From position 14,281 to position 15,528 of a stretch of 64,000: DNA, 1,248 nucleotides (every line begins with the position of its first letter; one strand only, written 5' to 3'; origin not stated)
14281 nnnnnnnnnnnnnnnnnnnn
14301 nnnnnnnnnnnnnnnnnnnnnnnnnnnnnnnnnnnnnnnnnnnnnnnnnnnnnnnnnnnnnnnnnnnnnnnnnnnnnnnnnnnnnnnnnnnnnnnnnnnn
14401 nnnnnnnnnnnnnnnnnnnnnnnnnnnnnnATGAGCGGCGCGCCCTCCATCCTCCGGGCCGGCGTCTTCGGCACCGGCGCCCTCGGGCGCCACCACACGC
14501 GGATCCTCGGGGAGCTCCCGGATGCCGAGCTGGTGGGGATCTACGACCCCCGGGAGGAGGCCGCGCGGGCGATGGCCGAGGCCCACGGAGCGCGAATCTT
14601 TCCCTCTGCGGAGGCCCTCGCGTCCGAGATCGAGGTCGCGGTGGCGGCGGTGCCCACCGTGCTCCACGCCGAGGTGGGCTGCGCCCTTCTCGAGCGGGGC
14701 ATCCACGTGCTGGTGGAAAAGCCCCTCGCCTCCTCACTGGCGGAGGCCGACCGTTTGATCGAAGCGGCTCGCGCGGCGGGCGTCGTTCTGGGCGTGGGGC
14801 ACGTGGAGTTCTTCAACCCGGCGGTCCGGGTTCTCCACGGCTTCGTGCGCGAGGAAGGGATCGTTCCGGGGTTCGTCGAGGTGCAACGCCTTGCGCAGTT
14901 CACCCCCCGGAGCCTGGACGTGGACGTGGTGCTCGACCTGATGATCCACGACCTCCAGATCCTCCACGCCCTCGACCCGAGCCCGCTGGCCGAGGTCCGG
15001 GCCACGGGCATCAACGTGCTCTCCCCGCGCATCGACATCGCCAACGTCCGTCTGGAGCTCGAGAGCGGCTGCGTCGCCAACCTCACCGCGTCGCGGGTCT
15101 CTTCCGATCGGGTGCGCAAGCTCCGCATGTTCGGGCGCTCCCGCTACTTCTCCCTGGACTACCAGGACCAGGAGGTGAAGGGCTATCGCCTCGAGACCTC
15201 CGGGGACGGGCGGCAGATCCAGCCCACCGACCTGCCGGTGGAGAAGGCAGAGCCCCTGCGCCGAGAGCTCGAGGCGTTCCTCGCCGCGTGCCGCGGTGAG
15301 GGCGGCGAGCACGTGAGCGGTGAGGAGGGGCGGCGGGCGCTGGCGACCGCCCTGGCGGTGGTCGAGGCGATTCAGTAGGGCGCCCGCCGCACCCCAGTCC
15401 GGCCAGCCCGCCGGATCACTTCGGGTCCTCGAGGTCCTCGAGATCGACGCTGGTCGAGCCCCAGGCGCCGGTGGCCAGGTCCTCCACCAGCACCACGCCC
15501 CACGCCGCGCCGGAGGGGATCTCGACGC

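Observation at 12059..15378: Gfo/Idh/MocA oxidoreductase translationally fused into lpxD-fabZ-lpxA, with no lpxB following: possible GnnA-type route to GlcN3N lipid A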

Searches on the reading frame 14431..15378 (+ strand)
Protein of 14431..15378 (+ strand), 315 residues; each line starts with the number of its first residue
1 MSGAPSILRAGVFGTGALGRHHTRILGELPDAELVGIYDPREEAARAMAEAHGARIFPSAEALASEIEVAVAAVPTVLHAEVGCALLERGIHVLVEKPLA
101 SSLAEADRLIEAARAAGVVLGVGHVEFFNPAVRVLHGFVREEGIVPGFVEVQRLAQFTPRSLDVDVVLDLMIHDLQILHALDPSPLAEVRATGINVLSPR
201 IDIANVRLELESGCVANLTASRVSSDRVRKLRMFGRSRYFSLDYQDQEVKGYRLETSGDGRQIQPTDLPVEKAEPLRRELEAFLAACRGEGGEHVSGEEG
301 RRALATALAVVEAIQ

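Call 3: search_protein_families(library=pfam, proteins=[window:14431-15378:+])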
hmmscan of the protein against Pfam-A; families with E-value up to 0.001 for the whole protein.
window:14431-15378:+ (315 aa): 4 families
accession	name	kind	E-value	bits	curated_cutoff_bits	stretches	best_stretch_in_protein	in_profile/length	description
PF01408.29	GFO_IDH_MocA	-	7e-28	98.2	24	1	9-124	2-120/120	Oxidoreductase family, NAD-binding Rossmann fold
PF02894.22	GFO_IDH_MocA_C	-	4e-06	27.2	22.9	1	166-314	42-210/218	Oxidoreductase family, C-terminal alpha/beta domain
PF22725.1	GFO_IDH_MocA_C3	-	8.5e-06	26.2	27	1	163-235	42-118/124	GFO/IDH/MocA C-terminal domain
PF03447.22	NAD_binding_3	-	1e-05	26.7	24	1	14-118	1-111/116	Homoserine dehydrogenase, NAD binding domain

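Call 4: search_protein_families(library=ncbifam, proteins=[window:14431-15378:+])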
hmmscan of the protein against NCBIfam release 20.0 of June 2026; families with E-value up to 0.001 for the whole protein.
window:14431-15378:+ (315 aa): 8 families
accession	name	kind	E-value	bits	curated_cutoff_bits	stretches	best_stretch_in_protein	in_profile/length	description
NF040723.1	UDP-GlcNAcDh_Arch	equivalog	2.4e-59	201.3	450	1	8-313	1-300/302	UDP-N-acetylglucosamine 3-dehydrogenase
TIGR04380.1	myo_inos_iolG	equivalog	1.7e-24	86.3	355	1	8-314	2-323/330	inositol 2-dehydrogenase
NF052679.1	InsChiInosDhIolG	equivalog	1.7e-13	50.3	540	1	8-181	3-184/343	bifunctional inositol 2-dehydrogenase/D-chiro-inositol 1-dehydrogenase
TIGR01761.1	thiaz-red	subfamily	1.7e-10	41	188.8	1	30-141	27-137/350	thiazolinyl imide reductase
NF052479.1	LevoglcsnDh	equivalog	4e-09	35.6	650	1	65-142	72-149/386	levoglucosan dehydrogenase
NF041392.1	XylDh_Gfo6_Halo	equivalog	8.8e-07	28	350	1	73-145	89-160/350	D-xylose 1-dehydrogenase Gfo6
NF008607.0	PRK11579.1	subfamily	2.8e-06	26.6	330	1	8-140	5-138/346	oxidoreductase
NF058561.1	BT_2158_fam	equivalog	0.00031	19.5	750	1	61-160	91-186/487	glycoside 3-dehydrogenase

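Call 5: search_solved_structures(query=window:14431-15378:+, max_evalue=0.00001, show_alignments=3)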
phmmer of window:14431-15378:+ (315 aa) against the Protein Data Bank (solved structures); distinct sequences matched with E-value up to 0.00001: 60.
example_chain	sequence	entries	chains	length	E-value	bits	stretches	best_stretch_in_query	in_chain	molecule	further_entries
7bvj_A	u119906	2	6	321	4e-51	177.3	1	8-314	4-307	Oxidoreductase, NAD-binding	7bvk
3euw_A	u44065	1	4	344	3.8e-17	65.8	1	8-313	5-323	Myo-inositol dehydrogenase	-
3c1a_A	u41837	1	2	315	1e-16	64.4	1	7-288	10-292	Putative oxidoreductase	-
3moi_A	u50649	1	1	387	1e-16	64.4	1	9-219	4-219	Probable dehydrogenase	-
3ezy_A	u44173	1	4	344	1.7e-16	63.7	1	8-311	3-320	Dehydrogenase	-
7wzd_A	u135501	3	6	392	1.9e-14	57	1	8-131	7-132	4,5-dihydroxyphthalate dehydrogenase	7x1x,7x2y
9azo_A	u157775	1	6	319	4.8e-14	55.6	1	8-139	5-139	PmdC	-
2glx_A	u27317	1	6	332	1.7e-13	53.8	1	11-313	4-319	1,5-anhydro-D-fructose reductase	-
1ydw_A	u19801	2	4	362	3e-13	53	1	6-142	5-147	AX110P-like protein | Probable oxidoreductase At4g09670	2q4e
9m37_A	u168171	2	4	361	4.1e-13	52.6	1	8-220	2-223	P581a DgpA2 and isoorientin complex structure | Gfo/Idh/MocA family protein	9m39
4fb5_A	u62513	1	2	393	1.3e-12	50.9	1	8-145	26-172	Probable oxidoreductase protein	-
6z3b_A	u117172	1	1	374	1.2e-11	47.8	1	8-140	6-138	Gfo/Idh/MocA family oxidoreductase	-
6z3c_AAA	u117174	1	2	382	1.4e-11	47.6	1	10-140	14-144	Gfo/Idh/MocA family oxidoreductase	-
6z3b_B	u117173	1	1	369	1.9e-11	47.1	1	11-140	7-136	Gfo/Idh/MocA family oxidoreductase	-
4mie_A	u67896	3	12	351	2.2e-11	46.9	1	7-200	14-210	Inositol 2-dehydrogenase/D-chiro-inositol 3-dehydrogenase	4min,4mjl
3q2k_A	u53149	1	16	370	9.2e-11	44.9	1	8-124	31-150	oxidoreductase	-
3q2i_A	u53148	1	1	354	1.3e-06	31.2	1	8-121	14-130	dehydrogenase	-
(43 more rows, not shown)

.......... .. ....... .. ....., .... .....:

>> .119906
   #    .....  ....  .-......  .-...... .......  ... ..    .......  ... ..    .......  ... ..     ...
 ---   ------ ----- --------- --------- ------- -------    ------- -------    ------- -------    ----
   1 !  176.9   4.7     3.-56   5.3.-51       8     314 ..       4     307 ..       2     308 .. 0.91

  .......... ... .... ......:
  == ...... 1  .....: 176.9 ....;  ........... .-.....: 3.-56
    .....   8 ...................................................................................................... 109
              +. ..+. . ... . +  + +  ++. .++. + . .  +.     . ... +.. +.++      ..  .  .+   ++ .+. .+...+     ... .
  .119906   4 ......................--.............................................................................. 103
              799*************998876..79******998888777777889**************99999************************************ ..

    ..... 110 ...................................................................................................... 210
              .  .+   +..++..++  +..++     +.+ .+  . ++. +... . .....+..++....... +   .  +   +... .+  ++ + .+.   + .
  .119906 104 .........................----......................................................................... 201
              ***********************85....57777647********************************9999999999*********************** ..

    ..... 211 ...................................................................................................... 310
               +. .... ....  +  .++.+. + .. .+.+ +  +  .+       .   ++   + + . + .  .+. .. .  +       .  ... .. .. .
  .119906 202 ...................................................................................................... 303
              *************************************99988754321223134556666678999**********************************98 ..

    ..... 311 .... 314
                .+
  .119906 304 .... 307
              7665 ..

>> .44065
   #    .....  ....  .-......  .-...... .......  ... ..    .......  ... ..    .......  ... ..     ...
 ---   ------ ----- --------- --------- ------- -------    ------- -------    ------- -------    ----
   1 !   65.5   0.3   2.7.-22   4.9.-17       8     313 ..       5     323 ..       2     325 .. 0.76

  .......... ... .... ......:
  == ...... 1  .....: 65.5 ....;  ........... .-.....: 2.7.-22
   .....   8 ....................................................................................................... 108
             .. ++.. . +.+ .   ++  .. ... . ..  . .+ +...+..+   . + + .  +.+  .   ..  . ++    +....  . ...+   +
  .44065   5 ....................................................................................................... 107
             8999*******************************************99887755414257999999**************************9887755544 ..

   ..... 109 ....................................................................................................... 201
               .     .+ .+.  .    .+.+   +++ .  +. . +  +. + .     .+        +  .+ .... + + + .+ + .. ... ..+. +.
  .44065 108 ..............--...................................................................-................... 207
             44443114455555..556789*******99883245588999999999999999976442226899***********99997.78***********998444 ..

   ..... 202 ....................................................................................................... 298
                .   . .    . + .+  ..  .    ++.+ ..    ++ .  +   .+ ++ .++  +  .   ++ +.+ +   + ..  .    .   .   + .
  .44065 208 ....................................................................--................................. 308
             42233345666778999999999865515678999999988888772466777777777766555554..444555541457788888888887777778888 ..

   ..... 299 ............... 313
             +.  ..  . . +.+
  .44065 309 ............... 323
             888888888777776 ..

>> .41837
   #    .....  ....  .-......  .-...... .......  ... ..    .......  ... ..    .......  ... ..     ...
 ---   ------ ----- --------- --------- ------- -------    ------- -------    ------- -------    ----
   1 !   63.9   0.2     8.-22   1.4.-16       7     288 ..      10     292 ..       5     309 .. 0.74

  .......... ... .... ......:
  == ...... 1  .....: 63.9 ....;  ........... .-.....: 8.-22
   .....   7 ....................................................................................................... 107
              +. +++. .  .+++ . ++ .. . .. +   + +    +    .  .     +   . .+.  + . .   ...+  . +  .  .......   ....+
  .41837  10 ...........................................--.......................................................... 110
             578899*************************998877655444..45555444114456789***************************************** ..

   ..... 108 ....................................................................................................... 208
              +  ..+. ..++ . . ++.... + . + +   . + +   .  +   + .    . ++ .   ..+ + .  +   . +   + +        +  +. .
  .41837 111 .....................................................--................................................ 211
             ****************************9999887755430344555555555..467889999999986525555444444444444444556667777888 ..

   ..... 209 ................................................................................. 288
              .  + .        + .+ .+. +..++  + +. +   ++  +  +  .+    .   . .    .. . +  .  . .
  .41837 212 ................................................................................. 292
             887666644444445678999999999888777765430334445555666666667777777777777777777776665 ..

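Call 19: find_encoding_contigs(protein=window:14431-15378:+, flank=10000, max_places=6)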
Protein window:14431-15378:+ (315 aa): 1 contig read that carries it; 1 place shown.
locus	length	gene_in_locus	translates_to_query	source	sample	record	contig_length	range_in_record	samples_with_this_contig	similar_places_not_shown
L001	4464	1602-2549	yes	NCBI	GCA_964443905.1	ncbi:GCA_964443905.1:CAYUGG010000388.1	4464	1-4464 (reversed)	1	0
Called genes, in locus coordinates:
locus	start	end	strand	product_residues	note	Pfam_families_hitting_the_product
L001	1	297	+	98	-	?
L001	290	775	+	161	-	PF22817:ApeP-like, PF07977:FabA, PF22818:ApeI-like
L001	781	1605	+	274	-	PF25084:LbH_EIF2B (faint), PF25087:GMPPB_C (faint), PF00132:Hexapep, PF13720:Acetyltransf_11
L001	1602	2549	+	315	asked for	PF01408:GFO_IDH_MocA, PF03447:NAD_binding_3 (weak), PF22725:GFO_IDH_MocA_C3 (weak), PF02894:GFO_IDH_MocA_C (weak)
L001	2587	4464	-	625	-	?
